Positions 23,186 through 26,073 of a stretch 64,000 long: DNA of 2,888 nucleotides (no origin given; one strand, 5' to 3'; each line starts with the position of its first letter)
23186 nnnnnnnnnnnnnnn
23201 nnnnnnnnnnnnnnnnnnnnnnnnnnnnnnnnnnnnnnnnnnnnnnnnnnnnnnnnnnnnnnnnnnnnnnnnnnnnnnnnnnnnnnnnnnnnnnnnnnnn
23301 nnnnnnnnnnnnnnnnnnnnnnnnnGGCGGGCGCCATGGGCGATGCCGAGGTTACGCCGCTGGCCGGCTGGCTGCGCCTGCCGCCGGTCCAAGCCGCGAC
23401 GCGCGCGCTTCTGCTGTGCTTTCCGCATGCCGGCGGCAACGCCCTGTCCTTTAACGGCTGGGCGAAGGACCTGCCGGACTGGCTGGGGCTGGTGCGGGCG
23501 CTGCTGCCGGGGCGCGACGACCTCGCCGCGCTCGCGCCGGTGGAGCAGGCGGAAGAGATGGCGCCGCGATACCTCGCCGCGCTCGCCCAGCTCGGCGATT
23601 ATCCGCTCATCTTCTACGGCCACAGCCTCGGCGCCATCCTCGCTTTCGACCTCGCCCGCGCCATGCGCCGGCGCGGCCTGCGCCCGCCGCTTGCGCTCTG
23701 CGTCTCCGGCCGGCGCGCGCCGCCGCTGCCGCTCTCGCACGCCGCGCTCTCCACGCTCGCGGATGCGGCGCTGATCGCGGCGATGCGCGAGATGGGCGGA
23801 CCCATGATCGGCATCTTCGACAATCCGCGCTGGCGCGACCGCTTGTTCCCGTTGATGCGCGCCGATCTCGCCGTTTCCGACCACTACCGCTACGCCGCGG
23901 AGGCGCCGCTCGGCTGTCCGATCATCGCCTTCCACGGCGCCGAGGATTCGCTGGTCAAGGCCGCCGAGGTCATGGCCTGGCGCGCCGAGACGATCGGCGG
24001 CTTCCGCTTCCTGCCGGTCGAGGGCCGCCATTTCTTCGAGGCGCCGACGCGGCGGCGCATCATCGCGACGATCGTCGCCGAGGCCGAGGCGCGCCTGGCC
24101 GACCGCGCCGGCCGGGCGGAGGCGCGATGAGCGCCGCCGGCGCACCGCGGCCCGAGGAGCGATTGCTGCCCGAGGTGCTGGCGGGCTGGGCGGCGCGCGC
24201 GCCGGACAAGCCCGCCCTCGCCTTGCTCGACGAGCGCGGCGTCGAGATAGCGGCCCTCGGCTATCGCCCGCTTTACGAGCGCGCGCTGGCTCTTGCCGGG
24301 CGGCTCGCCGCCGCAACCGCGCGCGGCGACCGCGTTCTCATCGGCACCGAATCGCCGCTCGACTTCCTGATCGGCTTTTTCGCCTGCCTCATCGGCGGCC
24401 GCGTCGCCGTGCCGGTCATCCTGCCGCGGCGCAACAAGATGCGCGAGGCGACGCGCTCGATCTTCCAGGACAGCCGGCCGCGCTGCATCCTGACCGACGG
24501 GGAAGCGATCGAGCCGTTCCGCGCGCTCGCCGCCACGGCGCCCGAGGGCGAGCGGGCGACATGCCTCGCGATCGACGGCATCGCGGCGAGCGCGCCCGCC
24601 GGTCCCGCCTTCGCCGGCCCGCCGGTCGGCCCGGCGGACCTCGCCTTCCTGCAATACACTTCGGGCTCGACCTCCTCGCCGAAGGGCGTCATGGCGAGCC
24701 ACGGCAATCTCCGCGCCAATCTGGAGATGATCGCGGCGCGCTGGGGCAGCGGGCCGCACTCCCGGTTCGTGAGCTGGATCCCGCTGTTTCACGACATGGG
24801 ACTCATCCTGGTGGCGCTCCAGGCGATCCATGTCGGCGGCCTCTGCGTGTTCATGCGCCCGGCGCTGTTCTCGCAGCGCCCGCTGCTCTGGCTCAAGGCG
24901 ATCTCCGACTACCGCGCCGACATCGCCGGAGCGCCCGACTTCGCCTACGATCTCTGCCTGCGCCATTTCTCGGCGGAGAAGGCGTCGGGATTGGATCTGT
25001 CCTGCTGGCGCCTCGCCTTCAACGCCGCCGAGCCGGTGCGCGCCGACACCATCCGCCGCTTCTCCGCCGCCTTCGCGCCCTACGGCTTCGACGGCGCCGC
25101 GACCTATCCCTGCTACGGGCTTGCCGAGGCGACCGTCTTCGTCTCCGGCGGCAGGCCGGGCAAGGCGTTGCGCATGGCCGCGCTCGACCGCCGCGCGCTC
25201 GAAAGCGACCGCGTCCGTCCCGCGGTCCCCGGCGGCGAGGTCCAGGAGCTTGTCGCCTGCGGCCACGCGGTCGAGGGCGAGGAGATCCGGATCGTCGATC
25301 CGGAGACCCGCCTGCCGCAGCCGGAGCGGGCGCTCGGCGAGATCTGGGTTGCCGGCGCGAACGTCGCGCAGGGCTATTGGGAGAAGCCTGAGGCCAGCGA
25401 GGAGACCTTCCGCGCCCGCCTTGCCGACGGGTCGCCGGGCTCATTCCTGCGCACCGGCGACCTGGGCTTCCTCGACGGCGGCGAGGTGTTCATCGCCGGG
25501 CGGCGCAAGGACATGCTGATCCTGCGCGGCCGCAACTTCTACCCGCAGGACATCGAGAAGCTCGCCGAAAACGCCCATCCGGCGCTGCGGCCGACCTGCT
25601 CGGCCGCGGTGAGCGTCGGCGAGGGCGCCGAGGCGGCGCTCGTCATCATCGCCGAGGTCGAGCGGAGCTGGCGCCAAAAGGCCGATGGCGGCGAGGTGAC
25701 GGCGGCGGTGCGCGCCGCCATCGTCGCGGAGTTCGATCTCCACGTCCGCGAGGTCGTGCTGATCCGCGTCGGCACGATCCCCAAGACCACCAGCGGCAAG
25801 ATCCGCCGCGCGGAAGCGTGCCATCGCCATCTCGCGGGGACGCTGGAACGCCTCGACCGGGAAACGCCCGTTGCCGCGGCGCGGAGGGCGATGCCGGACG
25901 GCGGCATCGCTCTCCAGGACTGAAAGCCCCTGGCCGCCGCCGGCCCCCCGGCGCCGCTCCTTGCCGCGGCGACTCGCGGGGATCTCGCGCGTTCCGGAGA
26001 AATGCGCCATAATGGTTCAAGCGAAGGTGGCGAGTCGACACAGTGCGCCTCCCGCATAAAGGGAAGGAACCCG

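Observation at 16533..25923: Orphan FAAL-ACP fatty-acid-tailoring cluster without any PKS or NRPS module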

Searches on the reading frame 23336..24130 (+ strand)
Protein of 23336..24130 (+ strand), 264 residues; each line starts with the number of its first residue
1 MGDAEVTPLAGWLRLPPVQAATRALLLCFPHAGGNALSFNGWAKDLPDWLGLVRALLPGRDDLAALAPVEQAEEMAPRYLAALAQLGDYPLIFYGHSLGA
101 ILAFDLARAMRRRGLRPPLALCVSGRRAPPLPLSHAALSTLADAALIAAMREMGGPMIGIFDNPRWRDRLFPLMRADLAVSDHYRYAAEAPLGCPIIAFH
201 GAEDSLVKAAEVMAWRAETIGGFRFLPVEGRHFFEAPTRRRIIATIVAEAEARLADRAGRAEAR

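Call 4: search_protein_families(library=pfam, proteins=[window:23336-24130:+], max_evalue=0.01)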
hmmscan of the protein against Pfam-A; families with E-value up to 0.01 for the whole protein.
window:23336-24130:+ (264 aa): 2 families
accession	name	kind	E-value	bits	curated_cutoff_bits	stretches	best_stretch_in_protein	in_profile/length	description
PF00975.26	Thioesterase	-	2e-31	110.4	26.4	1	26-236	3-211/226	Thioesterase domain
PF12697.13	Abhydrolase_6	-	0.006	17.7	26.3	1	47-219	33-195/217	Alpha/beta hydrolase family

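Call 5: search_protein_families(library=ncbifam, proteins=[window:23336-24130:+], max_evalue=0.01)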
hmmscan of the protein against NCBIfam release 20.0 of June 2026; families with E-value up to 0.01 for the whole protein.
window:23336-24130:+ (264 aa): 1 family
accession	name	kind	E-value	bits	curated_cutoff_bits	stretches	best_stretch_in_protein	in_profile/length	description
NF040607.1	mycolic_Pks13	equivalog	0.00016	19.3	2100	1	12-114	1412-1505/1680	polyketide synthase Pks13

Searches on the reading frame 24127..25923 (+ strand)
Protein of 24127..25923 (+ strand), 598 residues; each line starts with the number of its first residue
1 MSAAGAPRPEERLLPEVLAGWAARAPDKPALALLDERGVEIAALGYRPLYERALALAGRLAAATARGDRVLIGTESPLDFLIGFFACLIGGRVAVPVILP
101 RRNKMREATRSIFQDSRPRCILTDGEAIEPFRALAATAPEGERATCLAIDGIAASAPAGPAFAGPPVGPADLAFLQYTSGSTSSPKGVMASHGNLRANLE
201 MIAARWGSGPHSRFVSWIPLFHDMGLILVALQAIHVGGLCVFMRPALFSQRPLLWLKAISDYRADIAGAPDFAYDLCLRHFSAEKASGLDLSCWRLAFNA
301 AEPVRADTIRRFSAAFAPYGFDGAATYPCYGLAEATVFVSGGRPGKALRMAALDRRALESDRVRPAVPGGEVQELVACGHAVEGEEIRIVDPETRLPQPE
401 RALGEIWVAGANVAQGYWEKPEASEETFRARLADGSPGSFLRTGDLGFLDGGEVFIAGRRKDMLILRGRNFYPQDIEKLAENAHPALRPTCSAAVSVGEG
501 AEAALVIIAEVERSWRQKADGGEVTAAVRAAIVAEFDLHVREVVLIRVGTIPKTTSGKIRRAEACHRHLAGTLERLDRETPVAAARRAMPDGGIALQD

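Call 4: search_protein_families(library=pfam, proteins=[window:24127-25923:+], max_evalue=0.01)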
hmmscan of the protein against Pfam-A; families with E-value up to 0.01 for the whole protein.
window:24127-25923:+ (598 aa): 2 families
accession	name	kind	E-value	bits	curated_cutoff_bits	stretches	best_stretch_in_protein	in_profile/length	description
PF00501.34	AMP-binding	-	1.2e-60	205.8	29.9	1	21-418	4-384/384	AMP-binding enzyme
PF23024.1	AMP-dom_DIP2-like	-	1e-07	32.4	27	1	462-574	2-106/110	Disco-interacting protein 2-like, AMP domain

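Call 5: search_protein_families(library=ncbifam, proteins=[window:24127-25923:+], max_evalue=0.01)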
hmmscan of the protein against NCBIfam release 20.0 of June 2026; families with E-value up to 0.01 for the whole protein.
window:24127-25923:+ (598 aa): 99 families (the best 25 are shown)
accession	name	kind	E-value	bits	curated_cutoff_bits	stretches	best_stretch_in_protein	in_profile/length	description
NF004282.0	PRK05691.1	subfamily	2.1e-142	475.4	4090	1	16-576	13-566/4334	non-ribosomal peptide synthase/polyketide synthase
NF004509.1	PRK05850.1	subfamily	1.8e-127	426.1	775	1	12-577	3-577/578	fatty-acid--AMP ligase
NF038339.3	FAAL_FadD32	equivalog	9.9e-115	384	975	1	30-574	36-614/625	long-chain-fatty-acid--AMP ligase FadD32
NF009124.0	PRK12476.1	subfamily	3.7e-114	382.1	922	1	40-573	65-609/612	fatty acyl-AMP ligase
NF006624.1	PRK09192.1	subfamily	4.8e-110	368.6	600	1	30-574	31-566/567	fatty acyl-AMP ligase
NF038338.1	FAAL_FadD28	exception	9.4e-104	347.8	1100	1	12-577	4-579/580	fatty-acid--AMP ligase FAAL28/FadD28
NF038337.1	FAAL_FadD21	exception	1.1e-100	337.9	1100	1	42-577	37-578/579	fatty-acid--AMP ligase FAAL21/FadD21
NF005850.0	PRK07768.1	subfamily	5.7e-99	331.8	572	1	46-566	32-541/545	long-chain-fatty-acid--CoA ligase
NF040633.1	FadD32_Coryne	exception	2.8e-95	319.9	875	1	51-563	70-607/614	FadD32-like long-chain-fatty-acid--AMP ligase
NF004510.0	PRK05851.1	equivalog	9.6e-72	241.8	621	1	31-565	19-517/525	long-chain-fatty acid--ACP ligase MbtM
TIGR01733.1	AA-adenyl-dom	subfamily_domain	7.5e-43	146.9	317.4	1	46-487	2-404/409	amino acid adenylation domain-containing protein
NF004837.0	PRK06187.1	subfamily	1.5e-42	145.6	476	1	13-563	9-517/531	long-chain-fatty-acid--CoA ligase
NF005702.0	PRK07514.1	subfamily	2.1e-41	141.9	558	1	42-561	28-493/506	malonyl-CoA synthase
NF006181.0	PRK08314.1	subfamily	6e-40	137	705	3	379-560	374-546/563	long-chain-fatty-acid--CoA ligase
NF005801.1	PRK07656.1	equivalog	5.2e-34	117.7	657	2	377-487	336-429/500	FadD3 family acyl-CoA ligase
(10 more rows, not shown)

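Call 91: search_solved_structures(query=window:24127-25923:+, max_evalue=1e-20)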
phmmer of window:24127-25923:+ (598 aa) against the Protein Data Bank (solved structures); distinct sequences matched with E-value up to 1e-20: 34.
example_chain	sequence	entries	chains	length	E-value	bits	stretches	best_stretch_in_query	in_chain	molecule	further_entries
7r7f_A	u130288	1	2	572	1.8e-140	472.3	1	28-566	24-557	Polyketide synthase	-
7r7e_A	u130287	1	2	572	2.5e-140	471.9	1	28-566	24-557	Polyketide synthase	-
7r7g_A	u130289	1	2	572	6.3e-140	470.5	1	28-566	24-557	Polyketide synthase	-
3kxw_A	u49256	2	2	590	7.1e-110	371.3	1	17-570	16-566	Saframycin Mx1 synthetase B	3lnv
5d6j_A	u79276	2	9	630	2e-88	300.5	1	21-573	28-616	Acyl-CoA synthase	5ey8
5icr_A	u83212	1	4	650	2.3e-88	300.3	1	21-573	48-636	Acyl-CoA synthase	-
8hd4_A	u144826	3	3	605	9.6e-84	285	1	17-579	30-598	Long-chain-fatty-acid--AMP ligase FadD23 | Fatty-acid-CoA ligase FadD23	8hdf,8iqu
5ey9_A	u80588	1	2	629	3e-83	283.4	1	10-497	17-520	Long-chain-fatty-acid--AMP ligase FadD32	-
5hm3_A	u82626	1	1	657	7.2e-83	282.1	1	21-498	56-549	Long-chain-fatty-acid--AMP ligase FadD32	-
3e53_A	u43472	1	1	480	2.2e-79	270.6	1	11-459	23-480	FATTY-ACID-CoA LIGASE FADD28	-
3pbk_A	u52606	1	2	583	5.1e-79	269.4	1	42-571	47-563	Fatty Acyl-Adenylate Ligase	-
3t5a_A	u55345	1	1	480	2.6e-78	267.1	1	11-459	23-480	Long-chain-fatty-acid--AMP ligase FadD28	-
7wua_A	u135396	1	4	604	5.5e-76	259.4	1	47-561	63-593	Acyl-CoA synthase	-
5d6n_A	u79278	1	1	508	1.1e-69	238.6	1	21-459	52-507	Acyl-CoA synthase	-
8hcz_A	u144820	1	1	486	2.4e-65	224.3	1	16-464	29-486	Long-chain-fatty-acid--AMP ligase FadD23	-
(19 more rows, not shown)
